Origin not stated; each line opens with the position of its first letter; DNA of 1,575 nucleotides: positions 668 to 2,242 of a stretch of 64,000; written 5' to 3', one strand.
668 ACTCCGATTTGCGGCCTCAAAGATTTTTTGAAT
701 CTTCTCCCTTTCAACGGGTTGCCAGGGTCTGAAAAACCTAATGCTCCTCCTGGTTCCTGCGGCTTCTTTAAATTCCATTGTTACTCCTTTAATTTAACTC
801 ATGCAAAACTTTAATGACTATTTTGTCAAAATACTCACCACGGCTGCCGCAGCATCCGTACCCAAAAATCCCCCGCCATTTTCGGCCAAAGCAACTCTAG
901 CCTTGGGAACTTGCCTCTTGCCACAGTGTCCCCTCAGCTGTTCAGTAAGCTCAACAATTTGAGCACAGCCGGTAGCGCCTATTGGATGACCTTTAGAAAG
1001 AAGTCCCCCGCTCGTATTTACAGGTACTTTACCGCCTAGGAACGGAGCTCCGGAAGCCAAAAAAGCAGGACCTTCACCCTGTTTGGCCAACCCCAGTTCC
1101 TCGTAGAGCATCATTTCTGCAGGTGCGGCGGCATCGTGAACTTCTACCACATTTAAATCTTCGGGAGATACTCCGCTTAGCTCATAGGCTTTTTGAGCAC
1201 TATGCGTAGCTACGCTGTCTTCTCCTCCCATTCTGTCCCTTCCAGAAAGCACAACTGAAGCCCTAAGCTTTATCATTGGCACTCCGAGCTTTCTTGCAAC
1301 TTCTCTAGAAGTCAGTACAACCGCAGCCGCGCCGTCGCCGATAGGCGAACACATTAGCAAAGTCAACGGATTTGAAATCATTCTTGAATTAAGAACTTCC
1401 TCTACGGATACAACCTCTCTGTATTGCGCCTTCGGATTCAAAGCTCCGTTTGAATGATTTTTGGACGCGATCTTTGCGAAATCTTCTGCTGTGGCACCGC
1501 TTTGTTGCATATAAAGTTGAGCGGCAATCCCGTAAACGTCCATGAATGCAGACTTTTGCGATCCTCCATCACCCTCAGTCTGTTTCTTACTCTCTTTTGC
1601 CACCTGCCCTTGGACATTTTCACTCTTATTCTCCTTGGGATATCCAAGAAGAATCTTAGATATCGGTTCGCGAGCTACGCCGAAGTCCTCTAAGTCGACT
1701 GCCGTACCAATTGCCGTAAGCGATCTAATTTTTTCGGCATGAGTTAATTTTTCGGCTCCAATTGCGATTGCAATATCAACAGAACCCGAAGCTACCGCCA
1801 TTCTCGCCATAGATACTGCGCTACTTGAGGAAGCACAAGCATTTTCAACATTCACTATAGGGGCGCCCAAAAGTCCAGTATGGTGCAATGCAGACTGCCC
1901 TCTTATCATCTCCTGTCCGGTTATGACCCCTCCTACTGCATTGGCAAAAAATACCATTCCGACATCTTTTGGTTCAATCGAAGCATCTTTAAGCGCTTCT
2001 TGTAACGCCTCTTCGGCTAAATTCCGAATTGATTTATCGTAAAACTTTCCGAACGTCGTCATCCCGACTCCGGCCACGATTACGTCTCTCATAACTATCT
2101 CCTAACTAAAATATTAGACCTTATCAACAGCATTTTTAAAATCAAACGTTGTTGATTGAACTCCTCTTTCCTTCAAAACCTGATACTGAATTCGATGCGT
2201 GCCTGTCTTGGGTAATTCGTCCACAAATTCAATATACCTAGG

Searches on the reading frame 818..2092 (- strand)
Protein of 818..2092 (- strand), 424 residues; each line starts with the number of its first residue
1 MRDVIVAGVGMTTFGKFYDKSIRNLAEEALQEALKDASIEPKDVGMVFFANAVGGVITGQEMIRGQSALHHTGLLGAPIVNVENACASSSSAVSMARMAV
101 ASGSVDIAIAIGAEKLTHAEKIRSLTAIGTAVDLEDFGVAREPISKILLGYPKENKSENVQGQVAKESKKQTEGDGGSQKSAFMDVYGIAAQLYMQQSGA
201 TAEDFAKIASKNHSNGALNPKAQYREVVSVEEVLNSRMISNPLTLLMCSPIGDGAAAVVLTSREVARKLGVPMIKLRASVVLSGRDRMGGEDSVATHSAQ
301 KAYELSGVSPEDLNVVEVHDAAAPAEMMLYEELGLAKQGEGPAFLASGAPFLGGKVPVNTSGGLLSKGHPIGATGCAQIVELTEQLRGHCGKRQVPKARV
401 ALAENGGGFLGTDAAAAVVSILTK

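Call 51: find_encoding_contigs(protein=window:818-2092:-, flank=10000, max_places=1)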
Protein window:818-2092:- (424 aa): 16 contigs read that carry it; 1 place shown.
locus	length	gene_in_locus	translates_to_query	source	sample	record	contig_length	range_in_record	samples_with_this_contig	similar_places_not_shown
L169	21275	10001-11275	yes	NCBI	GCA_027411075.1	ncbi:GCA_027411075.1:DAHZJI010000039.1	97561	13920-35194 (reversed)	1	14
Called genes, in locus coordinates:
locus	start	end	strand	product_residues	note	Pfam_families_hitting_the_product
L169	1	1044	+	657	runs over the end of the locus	PF06240:COXG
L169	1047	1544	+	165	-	PF04417:DUF501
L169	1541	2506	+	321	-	PF02541:Ppx-GppA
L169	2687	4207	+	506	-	PF13439:Glyco_transf_4, PF20706:GT4-conflict (faint), PF00534:Glycos_transf_1, PF13692:Glyco_trans_1_4, PF13524:Glyco_trans_1_2 (weak), PF07238:PilZ (weak)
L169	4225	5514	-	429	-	PF00083:Sugar_tr, PF07690:MFS_1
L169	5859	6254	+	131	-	-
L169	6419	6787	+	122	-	-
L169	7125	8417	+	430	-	PF02770:Acyl-CoA_dh_M, PF00441:Acyl-CoA_dh_1, PF08028:Acyl-CoA_dh_2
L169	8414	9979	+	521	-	PF00501:AMP-binding, PF13193:AMP-binding_C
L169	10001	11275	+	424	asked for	PF00108:Thiolase_N, PF00109:ketoacyl-synt (weak), PF02803:Thiolase_C, PF22691:Thiolase_C_1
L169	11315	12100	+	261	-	PF00881:Nitroreductase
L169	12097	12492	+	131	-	-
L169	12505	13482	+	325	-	PF01933:CofD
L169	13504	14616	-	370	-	PF04055:Radical_SAM, PF06968:BATS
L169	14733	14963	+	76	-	PF20058:DUF6457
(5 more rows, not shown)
